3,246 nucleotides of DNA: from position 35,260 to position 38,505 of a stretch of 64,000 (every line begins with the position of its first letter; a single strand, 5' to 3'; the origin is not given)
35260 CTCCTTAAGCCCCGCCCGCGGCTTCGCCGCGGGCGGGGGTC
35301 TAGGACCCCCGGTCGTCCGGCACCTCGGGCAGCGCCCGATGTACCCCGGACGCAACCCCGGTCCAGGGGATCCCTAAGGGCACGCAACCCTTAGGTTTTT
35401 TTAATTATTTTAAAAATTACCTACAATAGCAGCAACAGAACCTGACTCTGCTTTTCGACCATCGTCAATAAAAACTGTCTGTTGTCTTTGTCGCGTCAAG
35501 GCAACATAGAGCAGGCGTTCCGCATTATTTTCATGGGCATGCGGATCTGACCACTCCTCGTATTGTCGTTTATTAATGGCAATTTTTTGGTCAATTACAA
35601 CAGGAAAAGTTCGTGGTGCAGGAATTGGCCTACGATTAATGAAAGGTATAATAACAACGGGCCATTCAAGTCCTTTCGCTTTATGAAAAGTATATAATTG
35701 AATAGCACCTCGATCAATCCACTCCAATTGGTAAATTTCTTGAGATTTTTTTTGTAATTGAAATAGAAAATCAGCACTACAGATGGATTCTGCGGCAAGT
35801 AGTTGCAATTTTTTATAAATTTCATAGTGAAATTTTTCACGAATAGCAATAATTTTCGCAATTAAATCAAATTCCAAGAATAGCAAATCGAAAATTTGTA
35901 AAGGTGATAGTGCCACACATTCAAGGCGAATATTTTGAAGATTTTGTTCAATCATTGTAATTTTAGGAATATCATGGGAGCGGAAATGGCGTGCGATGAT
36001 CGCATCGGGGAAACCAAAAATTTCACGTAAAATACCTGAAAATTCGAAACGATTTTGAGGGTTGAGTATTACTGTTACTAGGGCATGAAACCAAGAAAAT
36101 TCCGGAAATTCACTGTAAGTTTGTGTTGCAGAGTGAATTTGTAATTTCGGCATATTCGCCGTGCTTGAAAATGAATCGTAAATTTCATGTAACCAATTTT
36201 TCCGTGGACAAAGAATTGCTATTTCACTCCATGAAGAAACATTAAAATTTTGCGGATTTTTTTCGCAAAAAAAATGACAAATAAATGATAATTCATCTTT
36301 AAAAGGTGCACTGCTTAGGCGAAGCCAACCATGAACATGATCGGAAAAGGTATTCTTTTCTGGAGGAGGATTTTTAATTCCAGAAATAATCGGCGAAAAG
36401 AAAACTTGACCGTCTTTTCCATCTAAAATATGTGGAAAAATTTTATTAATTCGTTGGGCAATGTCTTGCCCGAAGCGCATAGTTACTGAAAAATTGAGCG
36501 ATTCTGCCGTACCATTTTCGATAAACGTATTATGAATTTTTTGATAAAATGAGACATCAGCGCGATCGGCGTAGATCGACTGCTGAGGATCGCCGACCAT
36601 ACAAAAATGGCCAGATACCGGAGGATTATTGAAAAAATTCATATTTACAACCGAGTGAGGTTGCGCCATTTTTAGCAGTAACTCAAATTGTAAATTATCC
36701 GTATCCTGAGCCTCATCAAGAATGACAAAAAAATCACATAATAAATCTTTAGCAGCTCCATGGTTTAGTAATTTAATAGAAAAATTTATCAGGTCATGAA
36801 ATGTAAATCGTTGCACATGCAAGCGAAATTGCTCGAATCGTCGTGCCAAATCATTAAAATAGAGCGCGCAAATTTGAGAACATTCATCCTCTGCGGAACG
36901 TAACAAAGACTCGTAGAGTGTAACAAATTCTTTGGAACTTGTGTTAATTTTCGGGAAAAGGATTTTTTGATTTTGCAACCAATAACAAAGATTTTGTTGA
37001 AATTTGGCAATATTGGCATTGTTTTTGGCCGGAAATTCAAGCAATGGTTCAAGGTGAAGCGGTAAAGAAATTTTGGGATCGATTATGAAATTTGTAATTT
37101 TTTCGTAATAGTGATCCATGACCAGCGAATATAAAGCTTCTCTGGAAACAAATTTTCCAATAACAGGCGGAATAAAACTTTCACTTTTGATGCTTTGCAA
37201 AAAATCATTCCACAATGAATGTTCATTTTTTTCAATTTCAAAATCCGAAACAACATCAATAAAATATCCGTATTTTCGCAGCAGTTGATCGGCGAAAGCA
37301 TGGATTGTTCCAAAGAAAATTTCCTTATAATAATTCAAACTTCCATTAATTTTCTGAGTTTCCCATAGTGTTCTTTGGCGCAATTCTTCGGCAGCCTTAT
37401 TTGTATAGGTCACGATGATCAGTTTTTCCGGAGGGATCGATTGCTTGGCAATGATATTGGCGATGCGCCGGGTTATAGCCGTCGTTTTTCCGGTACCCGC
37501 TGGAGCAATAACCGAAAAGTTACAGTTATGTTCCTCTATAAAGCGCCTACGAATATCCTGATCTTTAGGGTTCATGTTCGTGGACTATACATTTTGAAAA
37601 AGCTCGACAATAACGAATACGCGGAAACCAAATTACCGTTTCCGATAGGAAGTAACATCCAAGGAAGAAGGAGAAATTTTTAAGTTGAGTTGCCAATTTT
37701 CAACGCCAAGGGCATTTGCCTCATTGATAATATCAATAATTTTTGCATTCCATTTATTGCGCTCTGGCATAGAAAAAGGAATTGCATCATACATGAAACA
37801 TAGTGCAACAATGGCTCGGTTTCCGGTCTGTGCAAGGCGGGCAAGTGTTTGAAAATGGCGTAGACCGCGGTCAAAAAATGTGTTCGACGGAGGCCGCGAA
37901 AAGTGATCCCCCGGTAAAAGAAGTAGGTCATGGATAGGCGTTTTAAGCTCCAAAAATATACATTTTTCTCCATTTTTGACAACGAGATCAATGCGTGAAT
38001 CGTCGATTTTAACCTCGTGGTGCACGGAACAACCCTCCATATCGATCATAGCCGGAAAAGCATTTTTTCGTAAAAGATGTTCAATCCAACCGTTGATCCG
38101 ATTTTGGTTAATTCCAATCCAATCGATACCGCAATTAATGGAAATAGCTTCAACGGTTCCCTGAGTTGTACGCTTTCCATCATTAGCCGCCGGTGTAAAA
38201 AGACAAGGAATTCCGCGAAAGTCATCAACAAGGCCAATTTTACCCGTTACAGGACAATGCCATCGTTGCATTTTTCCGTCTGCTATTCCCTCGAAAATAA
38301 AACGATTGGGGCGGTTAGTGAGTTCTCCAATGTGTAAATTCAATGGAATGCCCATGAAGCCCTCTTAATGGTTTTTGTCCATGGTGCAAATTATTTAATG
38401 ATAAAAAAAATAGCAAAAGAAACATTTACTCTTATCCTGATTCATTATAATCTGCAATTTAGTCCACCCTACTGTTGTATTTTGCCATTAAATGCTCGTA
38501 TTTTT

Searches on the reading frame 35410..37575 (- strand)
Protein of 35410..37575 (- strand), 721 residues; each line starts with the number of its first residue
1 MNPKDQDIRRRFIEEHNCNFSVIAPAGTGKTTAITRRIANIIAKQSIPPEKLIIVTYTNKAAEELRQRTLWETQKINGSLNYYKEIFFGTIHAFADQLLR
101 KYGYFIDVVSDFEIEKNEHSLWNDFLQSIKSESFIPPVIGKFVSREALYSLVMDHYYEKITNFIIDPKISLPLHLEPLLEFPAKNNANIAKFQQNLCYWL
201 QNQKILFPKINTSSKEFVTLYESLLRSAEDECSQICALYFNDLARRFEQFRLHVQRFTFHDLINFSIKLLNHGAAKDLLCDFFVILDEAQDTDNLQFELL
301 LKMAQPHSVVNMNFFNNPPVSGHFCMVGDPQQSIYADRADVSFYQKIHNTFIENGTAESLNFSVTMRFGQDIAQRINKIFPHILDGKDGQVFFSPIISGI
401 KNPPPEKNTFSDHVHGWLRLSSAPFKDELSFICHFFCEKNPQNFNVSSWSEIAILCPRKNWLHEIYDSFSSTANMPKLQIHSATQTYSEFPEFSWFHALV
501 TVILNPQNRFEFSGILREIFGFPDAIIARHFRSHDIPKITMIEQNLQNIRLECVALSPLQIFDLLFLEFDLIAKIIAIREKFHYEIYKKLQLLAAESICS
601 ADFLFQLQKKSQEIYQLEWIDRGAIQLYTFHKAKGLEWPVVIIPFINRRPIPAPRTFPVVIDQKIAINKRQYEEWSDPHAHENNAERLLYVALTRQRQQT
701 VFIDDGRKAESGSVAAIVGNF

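Call 11: search_protein_families(library=pfam, max_evalue=0.001, proteins=[window:35410-37575:-])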
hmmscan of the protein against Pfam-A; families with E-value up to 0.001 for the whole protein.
window:35410-37575:- (721 aa): 7 families
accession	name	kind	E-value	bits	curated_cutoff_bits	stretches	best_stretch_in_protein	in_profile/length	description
PF00580.27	UvrD-helicase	-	3.1e-38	132.5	23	1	11-351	7-270/271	UvrD/REP helicase N-terminal domain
PF13245.12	AAA_19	-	1.3e-18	67.9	25.1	2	19-116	13-106/134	AAA domain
PF13361.12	UvrD_C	-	1.9e-10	41.2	25.6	1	616-699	282-342/350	UvrD-like helicase C-terminal domain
PF13538.12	UvrD_C_2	-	5.3e-08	33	27.4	0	629-644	6-21/52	UvrD-like helicase C-terminal domain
PF13604.12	AAA_30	-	3.8e-06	27.2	27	1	6-82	7-79/191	AAA domain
PF02562.22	PhoH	-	0.0002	21.3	27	0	11-85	14-85/205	PhoH-like protein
PF01443.25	Viral_helicase1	-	0.00048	20.4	21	0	684-703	208-227/228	Viral superfamily 1 RNA helicase core domain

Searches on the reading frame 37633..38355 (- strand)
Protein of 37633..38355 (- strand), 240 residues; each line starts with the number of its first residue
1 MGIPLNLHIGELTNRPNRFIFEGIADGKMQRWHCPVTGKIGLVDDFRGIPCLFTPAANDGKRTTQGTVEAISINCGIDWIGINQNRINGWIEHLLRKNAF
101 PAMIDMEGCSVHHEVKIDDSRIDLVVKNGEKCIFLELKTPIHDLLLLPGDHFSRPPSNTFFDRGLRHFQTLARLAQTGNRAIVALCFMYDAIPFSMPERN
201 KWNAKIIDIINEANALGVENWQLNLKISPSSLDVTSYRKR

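Call 11: search_protein_families(library=pfam, max_evalue=0.001, proteins=[window:37633-38355:-])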
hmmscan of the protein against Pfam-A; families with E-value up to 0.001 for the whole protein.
window:37633-38355:- (240 aa): 2 families
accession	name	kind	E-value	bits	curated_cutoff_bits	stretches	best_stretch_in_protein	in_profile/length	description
PF03749.19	SfsA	-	8.6e-14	52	22.8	1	88-230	4-137/138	Sugar fermentation stimulation protein RE domain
PF17746.7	SfsA_N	-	0.00016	22.1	25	1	15-82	3-63/63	SfsA N-terminal OB domain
